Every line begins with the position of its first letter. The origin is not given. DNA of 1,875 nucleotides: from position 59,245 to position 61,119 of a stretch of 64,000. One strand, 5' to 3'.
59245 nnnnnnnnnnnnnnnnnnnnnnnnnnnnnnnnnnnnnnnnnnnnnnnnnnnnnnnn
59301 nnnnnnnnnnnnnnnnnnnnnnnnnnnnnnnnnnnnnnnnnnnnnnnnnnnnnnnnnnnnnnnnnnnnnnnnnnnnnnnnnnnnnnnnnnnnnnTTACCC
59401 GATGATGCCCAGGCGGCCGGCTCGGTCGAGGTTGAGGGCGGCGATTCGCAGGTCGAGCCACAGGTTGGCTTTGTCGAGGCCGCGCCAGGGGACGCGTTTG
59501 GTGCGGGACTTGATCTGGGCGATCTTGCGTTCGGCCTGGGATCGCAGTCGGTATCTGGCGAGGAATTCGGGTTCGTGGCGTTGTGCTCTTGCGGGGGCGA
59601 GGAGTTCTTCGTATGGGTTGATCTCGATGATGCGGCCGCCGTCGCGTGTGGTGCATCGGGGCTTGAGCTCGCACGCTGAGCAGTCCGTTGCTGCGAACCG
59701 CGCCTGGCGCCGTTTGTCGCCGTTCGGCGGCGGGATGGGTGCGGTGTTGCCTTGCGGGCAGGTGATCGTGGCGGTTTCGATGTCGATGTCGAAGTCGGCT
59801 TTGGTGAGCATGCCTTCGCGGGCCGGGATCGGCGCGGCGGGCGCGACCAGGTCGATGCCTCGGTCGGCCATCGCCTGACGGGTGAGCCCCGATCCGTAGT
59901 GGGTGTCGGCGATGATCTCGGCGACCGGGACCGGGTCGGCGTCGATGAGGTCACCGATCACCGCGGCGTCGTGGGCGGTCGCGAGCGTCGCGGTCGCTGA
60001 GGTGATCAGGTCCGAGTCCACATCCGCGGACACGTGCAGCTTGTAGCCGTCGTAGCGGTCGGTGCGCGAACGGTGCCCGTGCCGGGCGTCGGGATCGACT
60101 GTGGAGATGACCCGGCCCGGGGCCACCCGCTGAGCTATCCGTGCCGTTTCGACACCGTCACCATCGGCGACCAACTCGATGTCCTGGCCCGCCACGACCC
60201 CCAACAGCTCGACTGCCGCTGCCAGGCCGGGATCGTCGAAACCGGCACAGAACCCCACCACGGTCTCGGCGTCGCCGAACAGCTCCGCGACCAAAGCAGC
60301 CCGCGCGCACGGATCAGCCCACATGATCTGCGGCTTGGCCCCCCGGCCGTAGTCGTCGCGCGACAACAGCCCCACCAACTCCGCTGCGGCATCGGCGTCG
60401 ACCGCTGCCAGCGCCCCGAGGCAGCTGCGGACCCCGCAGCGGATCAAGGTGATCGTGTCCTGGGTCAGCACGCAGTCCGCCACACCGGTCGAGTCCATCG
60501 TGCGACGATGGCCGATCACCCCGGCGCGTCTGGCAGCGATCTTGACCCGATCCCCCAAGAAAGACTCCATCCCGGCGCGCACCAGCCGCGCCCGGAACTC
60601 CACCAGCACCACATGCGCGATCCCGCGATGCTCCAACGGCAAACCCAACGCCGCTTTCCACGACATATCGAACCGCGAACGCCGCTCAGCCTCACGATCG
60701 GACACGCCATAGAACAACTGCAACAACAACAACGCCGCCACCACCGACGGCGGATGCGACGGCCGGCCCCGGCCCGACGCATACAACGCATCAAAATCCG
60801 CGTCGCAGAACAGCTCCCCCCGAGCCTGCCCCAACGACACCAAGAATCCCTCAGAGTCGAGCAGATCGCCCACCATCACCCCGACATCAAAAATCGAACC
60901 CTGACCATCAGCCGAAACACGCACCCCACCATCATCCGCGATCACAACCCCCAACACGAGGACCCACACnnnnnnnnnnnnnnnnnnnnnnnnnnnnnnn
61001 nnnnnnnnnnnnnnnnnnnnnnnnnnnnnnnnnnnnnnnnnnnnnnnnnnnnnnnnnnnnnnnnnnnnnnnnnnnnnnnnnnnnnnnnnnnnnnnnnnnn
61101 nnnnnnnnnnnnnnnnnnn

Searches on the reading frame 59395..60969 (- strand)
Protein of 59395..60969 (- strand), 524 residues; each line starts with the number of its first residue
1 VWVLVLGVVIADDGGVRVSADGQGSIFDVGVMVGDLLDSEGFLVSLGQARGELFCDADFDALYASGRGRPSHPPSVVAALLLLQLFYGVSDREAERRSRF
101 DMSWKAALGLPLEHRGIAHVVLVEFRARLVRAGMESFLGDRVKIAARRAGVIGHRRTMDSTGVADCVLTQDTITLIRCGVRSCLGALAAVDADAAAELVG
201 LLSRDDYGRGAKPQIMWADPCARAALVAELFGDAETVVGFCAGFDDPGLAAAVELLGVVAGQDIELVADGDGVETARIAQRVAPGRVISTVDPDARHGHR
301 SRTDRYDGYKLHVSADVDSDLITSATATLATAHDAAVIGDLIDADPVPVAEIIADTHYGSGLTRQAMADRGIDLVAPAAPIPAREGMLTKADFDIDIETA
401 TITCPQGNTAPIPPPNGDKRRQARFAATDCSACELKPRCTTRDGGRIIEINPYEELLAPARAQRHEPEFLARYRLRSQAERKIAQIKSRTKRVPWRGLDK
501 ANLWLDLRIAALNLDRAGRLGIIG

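Call 35: search_protein_families(library=pfam, proteins=[window:59395-60969:-], max_evalue=0.01)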
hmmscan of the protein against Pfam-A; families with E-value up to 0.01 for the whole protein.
window:59395-60969:- (524 aa): 3 families
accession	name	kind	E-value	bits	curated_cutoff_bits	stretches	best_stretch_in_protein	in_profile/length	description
PF13751.12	DDE_Tnp_1_6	-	3e-20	73.2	25.1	1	403-516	1-123/125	Transposase DDE domain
PF01609.27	DDE_Tnp_1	-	7.9e-14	52.3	23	1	269-514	10-200/200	Transposase DDE domain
PF05598.16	DUF772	-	1.8e-13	50.7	23.1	1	68-137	1-70/74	Transposase domain (DUF772)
